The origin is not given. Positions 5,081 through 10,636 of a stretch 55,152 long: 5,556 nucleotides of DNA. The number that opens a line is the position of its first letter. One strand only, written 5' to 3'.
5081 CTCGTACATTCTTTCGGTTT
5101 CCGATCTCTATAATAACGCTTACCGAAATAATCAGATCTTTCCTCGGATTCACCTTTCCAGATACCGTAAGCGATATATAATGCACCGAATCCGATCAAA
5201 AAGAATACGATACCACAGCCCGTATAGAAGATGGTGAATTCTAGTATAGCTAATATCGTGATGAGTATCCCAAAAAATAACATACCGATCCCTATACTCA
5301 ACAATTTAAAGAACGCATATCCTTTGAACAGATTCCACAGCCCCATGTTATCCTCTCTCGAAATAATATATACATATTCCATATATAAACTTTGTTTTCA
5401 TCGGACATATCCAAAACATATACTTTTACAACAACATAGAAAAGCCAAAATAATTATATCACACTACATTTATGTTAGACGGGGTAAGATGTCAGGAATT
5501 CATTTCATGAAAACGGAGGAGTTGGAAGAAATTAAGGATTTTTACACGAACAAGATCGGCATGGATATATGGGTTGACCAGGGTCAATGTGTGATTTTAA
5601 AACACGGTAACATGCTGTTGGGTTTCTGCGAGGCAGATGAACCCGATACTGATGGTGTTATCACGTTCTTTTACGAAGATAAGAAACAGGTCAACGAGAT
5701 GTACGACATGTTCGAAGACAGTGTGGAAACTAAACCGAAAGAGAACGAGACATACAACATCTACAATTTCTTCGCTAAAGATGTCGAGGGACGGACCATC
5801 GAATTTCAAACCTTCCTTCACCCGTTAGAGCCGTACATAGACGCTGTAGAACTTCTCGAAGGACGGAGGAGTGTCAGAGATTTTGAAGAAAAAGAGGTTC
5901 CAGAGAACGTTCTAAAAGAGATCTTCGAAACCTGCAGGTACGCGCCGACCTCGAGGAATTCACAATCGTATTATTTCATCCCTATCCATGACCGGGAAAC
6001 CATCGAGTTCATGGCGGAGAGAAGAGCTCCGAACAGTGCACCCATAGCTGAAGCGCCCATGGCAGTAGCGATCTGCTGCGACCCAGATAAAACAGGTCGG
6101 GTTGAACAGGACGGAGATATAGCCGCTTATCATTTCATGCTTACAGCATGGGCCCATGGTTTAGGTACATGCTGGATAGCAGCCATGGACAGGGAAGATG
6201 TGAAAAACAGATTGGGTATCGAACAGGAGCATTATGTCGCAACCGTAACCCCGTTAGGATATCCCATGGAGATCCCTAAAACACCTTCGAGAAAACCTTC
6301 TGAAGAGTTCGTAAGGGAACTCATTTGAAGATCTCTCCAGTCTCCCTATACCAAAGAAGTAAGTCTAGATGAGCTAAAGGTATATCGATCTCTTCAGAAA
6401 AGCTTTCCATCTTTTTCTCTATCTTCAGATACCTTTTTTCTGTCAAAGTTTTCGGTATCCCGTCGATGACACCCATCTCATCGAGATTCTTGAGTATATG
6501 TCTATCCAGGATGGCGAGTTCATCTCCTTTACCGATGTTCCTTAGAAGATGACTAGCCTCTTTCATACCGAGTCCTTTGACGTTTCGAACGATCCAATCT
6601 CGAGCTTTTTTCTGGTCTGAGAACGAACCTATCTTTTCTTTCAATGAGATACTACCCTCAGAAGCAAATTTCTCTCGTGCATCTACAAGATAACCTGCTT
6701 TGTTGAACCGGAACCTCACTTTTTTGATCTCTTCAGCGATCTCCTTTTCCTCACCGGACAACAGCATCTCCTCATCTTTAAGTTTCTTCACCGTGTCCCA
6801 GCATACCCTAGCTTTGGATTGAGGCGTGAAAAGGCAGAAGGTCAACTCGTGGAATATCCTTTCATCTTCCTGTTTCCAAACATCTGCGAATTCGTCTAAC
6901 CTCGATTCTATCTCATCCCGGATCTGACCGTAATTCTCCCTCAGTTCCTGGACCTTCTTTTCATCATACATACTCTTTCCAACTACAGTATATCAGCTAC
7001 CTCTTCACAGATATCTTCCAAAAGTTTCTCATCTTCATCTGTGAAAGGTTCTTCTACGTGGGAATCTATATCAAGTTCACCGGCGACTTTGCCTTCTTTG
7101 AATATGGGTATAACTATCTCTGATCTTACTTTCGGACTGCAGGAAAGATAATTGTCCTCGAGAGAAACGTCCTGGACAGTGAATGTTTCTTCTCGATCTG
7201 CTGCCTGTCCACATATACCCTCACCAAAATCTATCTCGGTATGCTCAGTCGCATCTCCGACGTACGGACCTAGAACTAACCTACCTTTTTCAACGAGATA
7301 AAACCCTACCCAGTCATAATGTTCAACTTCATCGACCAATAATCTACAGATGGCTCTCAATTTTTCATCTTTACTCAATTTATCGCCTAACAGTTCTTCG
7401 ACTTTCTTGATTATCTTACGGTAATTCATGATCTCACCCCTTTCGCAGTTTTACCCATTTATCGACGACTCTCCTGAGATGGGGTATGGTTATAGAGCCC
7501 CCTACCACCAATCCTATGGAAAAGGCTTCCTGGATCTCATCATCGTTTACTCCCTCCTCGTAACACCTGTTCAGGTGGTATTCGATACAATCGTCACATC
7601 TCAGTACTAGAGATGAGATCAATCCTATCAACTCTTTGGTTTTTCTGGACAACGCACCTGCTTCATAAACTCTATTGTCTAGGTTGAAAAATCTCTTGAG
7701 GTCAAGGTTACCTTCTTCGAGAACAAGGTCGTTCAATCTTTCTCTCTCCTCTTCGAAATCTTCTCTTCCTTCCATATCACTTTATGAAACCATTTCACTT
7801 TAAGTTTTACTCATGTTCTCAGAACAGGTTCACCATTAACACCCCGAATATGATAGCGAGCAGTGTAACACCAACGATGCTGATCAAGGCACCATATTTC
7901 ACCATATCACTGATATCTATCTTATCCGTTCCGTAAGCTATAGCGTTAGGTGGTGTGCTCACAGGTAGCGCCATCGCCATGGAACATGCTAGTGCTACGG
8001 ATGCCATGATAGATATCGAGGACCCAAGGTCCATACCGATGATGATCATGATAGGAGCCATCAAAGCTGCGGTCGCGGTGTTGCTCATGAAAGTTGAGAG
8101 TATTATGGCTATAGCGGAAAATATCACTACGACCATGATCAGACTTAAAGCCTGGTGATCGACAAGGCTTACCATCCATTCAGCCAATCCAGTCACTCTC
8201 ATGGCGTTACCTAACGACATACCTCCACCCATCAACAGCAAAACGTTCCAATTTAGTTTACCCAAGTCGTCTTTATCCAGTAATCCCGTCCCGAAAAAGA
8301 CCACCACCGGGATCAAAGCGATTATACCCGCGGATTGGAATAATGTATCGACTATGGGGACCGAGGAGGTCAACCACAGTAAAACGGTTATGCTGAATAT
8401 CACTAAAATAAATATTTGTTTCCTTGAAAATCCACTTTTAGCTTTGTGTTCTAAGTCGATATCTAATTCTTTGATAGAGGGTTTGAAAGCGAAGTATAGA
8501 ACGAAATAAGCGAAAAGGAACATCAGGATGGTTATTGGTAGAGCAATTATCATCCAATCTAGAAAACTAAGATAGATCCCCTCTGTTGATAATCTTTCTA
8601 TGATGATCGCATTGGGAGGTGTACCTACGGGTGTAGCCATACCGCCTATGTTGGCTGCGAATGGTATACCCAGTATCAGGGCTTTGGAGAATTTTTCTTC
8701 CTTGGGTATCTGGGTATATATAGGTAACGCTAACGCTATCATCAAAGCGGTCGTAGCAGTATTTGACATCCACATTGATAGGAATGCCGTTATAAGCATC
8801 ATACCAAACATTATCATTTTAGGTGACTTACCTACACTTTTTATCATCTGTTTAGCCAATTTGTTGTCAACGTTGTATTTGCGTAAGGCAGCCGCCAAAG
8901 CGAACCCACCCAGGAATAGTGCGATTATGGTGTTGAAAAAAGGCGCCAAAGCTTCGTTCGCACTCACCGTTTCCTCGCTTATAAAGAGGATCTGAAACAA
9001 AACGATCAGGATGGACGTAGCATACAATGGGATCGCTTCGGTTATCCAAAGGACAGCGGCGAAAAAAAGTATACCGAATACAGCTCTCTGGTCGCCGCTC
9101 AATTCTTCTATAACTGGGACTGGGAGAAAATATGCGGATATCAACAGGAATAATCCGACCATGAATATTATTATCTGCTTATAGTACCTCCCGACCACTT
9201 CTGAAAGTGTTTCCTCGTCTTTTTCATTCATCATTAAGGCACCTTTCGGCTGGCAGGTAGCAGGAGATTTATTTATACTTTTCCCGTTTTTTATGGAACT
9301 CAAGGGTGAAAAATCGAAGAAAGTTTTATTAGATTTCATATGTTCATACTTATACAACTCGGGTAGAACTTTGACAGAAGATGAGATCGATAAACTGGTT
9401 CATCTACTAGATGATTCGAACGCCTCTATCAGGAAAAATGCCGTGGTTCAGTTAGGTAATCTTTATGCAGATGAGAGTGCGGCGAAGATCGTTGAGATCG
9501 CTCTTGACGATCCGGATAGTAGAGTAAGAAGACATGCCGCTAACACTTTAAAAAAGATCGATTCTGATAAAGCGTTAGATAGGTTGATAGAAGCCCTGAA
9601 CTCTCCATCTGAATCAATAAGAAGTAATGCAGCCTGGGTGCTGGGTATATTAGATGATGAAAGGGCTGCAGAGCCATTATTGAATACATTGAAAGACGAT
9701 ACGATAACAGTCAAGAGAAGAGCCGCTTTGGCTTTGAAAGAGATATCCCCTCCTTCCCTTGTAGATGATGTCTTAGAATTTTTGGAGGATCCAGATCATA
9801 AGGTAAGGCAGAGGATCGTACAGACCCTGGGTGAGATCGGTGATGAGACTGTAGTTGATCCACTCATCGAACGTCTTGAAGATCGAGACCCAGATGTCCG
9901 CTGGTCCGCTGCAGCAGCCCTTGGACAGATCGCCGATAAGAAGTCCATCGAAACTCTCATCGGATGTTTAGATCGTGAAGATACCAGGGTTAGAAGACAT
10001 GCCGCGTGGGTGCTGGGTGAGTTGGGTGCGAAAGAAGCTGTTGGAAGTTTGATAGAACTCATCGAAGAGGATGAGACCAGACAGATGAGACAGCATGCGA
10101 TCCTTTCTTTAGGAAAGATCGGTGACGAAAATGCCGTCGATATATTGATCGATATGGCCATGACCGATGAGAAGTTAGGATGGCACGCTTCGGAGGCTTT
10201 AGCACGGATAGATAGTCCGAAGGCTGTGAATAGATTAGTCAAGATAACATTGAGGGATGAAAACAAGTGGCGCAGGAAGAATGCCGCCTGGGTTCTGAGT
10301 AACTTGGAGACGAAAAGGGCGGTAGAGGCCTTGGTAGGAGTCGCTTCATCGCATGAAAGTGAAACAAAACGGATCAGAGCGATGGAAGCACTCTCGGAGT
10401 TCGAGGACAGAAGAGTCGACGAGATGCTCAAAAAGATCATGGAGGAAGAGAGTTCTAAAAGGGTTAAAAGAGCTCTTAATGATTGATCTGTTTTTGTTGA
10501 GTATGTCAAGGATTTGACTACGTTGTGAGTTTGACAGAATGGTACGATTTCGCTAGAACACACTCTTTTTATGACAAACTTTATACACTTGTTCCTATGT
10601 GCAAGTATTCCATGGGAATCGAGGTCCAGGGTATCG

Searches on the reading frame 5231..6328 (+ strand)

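Call 84: search_protein_families(library=pfam, proteins=[window:5231-6328:+], max_evalue=0.0001)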
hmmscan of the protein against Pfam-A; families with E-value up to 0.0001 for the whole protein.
window:5231-6328:+ (365 aa): 2 families
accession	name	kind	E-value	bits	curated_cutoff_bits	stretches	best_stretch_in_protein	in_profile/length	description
PF00881.29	Nitroreductase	-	3.6e-19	70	23.5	2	294-344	118-167/167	Nitroreductase family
PF14512.11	TM1586_NiRdase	-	3.1e-11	43.7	27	1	206-361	3-149/215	Putative TM nitroreductase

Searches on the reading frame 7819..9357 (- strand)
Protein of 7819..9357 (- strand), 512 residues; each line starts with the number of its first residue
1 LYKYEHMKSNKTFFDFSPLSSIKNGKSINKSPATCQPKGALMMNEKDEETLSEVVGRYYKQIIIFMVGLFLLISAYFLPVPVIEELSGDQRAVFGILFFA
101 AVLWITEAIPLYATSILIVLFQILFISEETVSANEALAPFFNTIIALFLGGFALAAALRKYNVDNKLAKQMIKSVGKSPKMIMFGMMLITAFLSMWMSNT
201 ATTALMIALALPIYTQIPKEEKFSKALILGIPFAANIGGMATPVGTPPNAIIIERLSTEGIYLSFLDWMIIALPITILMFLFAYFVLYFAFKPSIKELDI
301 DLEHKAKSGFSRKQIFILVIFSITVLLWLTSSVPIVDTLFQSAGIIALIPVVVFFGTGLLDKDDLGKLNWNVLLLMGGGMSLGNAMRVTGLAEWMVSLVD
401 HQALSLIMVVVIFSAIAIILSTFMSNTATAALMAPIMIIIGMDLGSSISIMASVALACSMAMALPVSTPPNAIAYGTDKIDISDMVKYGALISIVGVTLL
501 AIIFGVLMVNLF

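Call 84: search_protein_families(library=pfam, proteins=[window:7819-9357:-], max_evalue=0.0001)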
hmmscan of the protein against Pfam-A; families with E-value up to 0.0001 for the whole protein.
window:7819-9357:- (512 aa): 2 families
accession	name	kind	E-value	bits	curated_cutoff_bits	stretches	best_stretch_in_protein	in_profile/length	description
PF03600.22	CitMHS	-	8.2e-57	193.2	31.9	2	102-452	2-330/336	Citrate transporter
PF00939.25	Na_sulph_symp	-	1.6e-56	192.7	27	1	67-504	9-462/472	Sodium:sulfate symporter transmembrane region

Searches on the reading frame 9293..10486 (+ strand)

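Call 84: search_protein_families(library=pfam, proteins=[window:9293-10486:+], max_evalue=0.0001)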
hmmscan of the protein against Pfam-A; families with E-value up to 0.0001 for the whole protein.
window:9293-10486:+ (397 aa): 13 families
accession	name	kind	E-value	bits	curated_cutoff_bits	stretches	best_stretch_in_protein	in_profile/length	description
PF13646.12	HEAT_2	-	5.7e-94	309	27.7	7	188-261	1-75/88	HEAT repeats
PF03130.22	HEAT_PBS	-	9.6e-44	143.3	20.9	0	202-227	1-26/27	PBS lyase HEAT-like repeat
PF02985.28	HEAT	-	9.3e-33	109.6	23.5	0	188-215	2-29/31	HEAT repeat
PF13513.12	HEAT_EZ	-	6.5e-28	97.1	27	0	187-213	29-55/55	HEAT-like repeat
PF00514.29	Arm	-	3.5e-22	78.1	20.6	0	93-118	12-37/41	Armadillo/beta-catenin-like repeat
PF12717.13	Cnd1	-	7e-18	65.6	26.4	0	185-248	20-89/162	non-SMC mitotic condensation complex subunit 1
PF01602.26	Adaptin_N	-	2.3e-08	33.5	37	0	26-100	110-190/524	Adaptin N terminal region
PF11838.14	ERAP1_C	-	1.1e-07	32.1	38.2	0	167-272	125-240/318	ERAP1-like C-terminal domain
PF20168.4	PDS5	-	6.4e-07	28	27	0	155-392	321-554/1053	Sister chromatid cohesion protein PDS5 protein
PF21581.3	SCD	-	1.3e-06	29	27.5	0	37-64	37-64/75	Stromalin conservative domain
PF12755.13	Vac14_Fab1_bd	-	3.4e-06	28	22.1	0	185-216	26-57/97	Vacuolar 14 Fab1-binding region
PF05918.17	API5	-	5e-06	26.1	27.4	0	7-111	37-148/536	Apoptosis inhibitory protein 5 (API5)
PF25767.1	ARM_TBCD_2nd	-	3.6e-05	23.7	29.7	0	185-216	76-107/245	Tubulin-specific chaperone D-like, ARM repeats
